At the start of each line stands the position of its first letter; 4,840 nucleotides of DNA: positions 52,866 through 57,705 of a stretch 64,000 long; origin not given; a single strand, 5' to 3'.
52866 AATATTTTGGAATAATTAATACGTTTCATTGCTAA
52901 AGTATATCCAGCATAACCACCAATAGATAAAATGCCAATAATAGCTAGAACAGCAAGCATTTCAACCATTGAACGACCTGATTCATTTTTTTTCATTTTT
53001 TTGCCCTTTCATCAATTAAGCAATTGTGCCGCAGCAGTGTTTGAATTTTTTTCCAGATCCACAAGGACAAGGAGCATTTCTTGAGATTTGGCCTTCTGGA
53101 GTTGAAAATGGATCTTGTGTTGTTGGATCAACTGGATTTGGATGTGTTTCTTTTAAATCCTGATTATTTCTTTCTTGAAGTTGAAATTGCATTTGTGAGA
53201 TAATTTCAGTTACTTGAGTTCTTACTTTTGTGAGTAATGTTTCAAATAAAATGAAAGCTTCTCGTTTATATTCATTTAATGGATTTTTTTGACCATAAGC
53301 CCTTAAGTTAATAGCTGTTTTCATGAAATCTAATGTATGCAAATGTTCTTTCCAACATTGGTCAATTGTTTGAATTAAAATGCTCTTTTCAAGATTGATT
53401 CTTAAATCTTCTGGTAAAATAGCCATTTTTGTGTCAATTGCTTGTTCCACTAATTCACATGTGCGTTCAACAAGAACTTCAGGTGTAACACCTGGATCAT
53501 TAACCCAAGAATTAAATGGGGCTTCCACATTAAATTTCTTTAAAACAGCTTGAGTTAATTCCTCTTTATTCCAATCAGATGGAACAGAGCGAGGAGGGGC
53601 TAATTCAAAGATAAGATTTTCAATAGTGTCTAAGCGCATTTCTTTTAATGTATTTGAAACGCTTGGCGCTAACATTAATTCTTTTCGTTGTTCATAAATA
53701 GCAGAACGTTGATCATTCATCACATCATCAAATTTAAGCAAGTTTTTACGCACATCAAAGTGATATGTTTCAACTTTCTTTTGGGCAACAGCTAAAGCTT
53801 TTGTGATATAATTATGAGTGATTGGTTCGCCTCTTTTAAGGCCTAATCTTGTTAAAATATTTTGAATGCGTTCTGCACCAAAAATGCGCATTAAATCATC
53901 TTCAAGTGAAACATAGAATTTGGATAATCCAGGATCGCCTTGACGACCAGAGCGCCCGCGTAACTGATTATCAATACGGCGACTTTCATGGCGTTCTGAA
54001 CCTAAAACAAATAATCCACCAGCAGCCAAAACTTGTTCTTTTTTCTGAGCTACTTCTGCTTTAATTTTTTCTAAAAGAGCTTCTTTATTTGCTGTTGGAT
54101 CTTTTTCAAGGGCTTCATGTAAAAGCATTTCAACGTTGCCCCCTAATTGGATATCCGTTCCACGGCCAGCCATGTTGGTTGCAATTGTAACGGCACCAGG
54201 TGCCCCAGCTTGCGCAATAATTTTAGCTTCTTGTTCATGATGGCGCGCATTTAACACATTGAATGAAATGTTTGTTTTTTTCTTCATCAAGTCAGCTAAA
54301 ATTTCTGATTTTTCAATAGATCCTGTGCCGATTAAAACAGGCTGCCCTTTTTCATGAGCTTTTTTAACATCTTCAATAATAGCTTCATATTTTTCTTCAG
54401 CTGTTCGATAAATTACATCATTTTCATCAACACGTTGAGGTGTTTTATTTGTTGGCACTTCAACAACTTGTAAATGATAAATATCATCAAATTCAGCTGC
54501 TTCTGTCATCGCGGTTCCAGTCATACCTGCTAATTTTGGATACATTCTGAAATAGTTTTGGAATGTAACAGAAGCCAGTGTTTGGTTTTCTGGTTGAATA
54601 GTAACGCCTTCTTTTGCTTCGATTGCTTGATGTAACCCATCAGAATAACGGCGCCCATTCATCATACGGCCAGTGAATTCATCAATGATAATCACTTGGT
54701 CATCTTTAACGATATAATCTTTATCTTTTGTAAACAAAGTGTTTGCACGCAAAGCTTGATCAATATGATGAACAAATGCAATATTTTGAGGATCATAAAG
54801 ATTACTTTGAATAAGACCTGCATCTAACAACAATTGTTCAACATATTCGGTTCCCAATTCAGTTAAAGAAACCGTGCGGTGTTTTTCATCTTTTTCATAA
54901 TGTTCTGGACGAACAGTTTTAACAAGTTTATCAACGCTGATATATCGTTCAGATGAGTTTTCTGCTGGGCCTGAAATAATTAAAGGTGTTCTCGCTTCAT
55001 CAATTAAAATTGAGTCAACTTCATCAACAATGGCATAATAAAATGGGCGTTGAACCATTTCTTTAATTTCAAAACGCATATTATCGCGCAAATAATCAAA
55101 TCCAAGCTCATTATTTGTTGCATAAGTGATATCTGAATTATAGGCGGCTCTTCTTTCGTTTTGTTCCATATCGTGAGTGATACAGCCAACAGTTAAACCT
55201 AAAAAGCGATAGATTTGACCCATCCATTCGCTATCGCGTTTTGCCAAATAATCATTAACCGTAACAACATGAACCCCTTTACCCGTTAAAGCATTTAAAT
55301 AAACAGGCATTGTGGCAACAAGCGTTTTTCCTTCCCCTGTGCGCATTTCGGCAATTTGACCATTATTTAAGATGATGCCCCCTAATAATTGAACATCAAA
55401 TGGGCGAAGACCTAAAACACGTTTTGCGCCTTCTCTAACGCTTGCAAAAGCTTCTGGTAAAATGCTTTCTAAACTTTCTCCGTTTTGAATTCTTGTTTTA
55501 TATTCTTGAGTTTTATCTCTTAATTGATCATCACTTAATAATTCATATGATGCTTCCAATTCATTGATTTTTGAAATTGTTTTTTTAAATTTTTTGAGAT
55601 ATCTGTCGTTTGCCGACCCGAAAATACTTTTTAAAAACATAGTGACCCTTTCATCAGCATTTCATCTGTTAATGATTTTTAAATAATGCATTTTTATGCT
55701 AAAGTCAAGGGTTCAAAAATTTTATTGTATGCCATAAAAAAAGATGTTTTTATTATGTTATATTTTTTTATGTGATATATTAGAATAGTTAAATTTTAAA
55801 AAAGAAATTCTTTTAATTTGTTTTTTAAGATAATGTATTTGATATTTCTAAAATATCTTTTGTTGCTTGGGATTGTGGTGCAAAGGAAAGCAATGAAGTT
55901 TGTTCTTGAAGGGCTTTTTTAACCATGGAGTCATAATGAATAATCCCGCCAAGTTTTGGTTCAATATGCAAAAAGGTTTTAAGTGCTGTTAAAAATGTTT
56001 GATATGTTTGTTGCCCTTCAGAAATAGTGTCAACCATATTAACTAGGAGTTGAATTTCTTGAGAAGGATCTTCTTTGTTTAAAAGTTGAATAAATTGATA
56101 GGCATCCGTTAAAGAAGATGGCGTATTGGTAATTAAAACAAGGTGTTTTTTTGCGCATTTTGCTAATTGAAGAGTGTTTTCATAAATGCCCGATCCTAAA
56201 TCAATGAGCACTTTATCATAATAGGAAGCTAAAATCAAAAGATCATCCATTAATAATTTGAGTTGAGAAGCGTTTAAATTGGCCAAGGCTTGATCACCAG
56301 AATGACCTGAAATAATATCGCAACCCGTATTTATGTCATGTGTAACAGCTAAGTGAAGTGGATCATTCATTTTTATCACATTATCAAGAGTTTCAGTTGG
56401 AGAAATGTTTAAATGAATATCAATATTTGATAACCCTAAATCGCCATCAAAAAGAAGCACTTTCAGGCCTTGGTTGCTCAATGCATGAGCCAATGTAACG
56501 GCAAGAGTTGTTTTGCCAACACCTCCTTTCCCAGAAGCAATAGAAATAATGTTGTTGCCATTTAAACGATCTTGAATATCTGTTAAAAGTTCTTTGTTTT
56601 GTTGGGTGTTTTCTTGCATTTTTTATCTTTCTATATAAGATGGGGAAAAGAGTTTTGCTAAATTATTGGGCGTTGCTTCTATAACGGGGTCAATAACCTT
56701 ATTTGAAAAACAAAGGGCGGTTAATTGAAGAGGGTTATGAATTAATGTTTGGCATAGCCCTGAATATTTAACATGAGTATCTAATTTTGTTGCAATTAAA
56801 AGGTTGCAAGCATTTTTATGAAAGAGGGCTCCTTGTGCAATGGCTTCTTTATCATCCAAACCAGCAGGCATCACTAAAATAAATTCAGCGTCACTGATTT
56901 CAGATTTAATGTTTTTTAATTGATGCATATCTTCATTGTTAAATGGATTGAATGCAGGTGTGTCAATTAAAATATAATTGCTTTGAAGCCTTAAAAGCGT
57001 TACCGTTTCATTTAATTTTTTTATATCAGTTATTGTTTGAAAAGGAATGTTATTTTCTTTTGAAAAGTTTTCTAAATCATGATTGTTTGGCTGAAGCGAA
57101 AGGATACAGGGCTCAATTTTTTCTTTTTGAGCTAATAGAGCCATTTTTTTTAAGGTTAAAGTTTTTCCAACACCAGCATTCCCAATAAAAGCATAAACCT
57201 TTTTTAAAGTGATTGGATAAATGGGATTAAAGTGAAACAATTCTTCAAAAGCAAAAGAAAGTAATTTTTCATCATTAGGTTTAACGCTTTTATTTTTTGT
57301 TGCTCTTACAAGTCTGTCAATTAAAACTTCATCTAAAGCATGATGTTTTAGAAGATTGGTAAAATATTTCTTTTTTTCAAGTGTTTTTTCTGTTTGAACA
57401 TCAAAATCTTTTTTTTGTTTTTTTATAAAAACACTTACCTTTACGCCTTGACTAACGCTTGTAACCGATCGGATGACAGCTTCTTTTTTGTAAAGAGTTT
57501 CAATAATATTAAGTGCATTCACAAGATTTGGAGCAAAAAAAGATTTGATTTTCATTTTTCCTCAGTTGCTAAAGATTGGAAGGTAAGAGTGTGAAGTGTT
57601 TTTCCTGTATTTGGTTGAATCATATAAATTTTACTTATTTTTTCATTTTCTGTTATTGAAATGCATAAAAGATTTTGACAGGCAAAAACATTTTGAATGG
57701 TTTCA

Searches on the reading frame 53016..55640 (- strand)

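Call 16: search_protein_families(library=pfam, proteins=[window:53016-55640:-], max_evalue=0.001)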
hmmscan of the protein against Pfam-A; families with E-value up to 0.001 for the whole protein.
window:53016-55640:- (874 aa): 7 families
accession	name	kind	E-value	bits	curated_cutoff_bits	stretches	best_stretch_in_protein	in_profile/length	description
PF07517.20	SecA_DEAD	-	1.3e-133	445.2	24.6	1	3-384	1-289/290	SecA DEAD-like domain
PF21090.3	P-loop_SecA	-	2.3e-91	305.4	27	1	402-603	3-204/205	SecA P-loop domain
PF07516.18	SecA_SW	-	6.2e-57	193.3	26.7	1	606-818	1-200/200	SecA Wing and Scaffold domain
PF01043.26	SecA_PP_bind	-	2.4e-41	141.2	23.5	1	229-341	2-110/110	SecA preprotein cross-linking domain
PF02810.21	SEC-C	-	7e-10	39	20.4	1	854-871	1-18/19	SEC-C motif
PF00270.35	DEAD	-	1.8e-06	28.3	26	1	95-212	17-130/167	DEAD/DEAH box helicase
PF00271.37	Helicase_C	-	2.6e-05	24.9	23.5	0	417-566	2-108/110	Helicase conserved C-terminal domain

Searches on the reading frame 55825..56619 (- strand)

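Call 23: search_protein_families(library=pfam, proteins=[window:55825-56619:-], max_evalue=1)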
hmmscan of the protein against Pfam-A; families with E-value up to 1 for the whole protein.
window:55825-56619:- (264 aa): 32 families (the best 25 are shown)
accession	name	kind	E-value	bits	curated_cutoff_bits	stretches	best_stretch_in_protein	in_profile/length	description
PF01656.29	CbiA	-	2.8e-17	63.3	25.4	1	25-241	1-123/125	CobQ/CobB/MinD/ParA nucleotide binding domain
PF10609.15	ParA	-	5.1e-15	56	27.1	1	22-262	3-244/246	NUBPL iron-transfer P-loop NTPase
PF13614.12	AAA_31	-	7.8e-13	49.2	27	1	23-181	2-165/177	AAA domain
PF06564.18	CBP_BcsQ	-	6.2e-12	46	21.3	1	24-260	3-230/234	Cellulose biosynthesis protein BcsQ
PF02374.21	ArsA_ATPase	-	9.1e-08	32.1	24.3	1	28-60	6-38/305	Anion-transporting ATPase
PF20720.3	nSTAND3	-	3e-05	24.2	27.2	1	12-55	7-49/155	Novel STAND NTPase 3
PF09140.17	MipZ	-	4e-05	23.5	20.7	1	24-109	2-85/262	ATPase MipZ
PF07015.17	VirC1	-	0.00016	21.5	24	1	23-60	2-39/231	VirC1 protein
PF16575.11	CLP1_P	-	0.00051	20.3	26.6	1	30-76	1-47/188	mRNA cleavage and polyadenylation factor CLP1 P-loop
PF01583.26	APS_kinase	-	0.00064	20.2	21.1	1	29-83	8-62/152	Adenylylsulphate kinase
PF25199.1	nSTAND_NTPase5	-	0.0014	18.9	34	1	9-61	26-80/145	Novel STAND NTPase 5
PF00142.24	Fer4_NifH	-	0.0015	18.5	25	1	29-60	6-37/271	4Fe-4S iron sulfur cluster binding proteins, NifH/frxC family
PF13481.12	AAA_25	-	0.0019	18.3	27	1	25-55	35-64/195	AAA domain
PF13604.12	AAA_30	-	0.0026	18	27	1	18-56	13-51/191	AAA domain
PF13479.12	AAA_24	-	0.0057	16.9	27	1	29-87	8-57/195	AAA domain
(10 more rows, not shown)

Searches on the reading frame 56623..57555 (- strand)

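Call 23: search_protein_families(library=pfam, proteins=[window:56623-57555:-], max_evalue=1)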
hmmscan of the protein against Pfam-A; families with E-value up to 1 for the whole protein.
window:56623-57555:- (310 aa): 10 families
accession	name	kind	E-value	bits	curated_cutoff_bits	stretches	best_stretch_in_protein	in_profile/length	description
PF00448.28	SRP54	-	6.7e-12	45.9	22.7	1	119-263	2-155/196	SRP54-type protein, GTPase domain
PF13245.12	AAA_19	-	0.002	18.8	25.1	1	118-184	11-77/134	AAA domain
PF13604.12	AAA_30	-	0.0089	16.2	27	1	120-198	20-95/191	AAA domain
PF13401.12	AAA_22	-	0.015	16.1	27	1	118-157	5-33/130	AAA domain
PF03193.22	RsgA_GTPase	-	0.018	15.3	30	0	118-139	106-127/174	RsgA GTPase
PF23288.1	KOW6_SPT5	-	0.031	14.7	27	1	21-56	20-51/55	Transcription elongation factor SPT5, sixth KOW domain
PF05729.18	NACHT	-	0.059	13.6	26.7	1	121-148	3-30/167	NACHT domain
PF03029.23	ATP_bind_1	-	0.064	13.5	27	1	123-161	1-39/240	Conserved hypothetical ATP binding protein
PF12775.13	AAA_7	-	0.09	12.7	25.8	1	118-154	33-69/181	P-loop containing dynein motor region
PF00005.33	ABC_tran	-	0.12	13.4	25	1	118-173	11-66/137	ABC transporter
